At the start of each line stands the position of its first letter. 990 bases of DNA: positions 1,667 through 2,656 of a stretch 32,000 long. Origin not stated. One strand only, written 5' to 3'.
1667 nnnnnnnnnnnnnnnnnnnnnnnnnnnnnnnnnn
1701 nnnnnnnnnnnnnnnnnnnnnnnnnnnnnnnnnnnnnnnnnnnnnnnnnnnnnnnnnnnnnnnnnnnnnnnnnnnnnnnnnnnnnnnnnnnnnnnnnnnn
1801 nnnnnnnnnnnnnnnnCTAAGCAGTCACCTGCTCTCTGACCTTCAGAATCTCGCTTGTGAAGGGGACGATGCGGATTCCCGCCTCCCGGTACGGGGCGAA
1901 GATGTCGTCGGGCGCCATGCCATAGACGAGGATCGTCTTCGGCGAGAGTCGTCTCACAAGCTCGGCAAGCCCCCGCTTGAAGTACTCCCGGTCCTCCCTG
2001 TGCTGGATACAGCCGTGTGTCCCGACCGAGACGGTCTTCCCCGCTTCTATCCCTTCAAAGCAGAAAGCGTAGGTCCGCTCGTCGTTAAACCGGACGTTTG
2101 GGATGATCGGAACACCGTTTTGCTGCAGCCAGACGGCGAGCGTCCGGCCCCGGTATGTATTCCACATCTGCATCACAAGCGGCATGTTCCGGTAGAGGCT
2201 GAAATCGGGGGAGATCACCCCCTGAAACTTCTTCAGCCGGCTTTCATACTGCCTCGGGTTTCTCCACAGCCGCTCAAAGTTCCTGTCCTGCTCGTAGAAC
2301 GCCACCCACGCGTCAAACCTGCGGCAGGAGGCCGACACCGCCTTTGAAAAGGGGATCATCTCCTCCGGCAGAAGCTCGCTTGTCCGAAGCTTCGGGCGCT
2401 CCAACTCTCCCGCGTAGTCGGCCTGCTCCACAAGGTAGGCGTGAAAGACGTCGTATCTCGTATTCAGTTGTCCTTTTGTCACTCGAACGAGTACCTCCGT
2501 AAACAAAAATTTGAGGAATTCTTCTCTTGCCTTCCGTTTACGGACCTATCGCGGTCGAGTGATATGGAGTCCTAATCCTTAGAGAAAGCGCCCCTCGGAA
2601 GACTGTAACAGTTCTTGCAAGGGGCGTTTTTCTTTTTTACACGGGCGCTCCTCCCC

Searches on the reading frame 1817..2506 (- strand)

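Call 65: search_protein_families(library=pfam, proteins=[window:1817-2506:-], max_evalue=0.00001)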
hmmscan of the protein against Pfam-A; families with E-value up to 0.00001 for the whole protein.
window:1817-2506:- (229 aa): 1 family
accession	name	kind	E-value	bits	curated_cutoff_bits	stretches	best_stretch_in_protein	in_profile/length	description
PF14386.11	DUF4417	-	9.7e-61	204.9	28.9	1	31-206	3-176/183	Domain of unknown function (DUF4417)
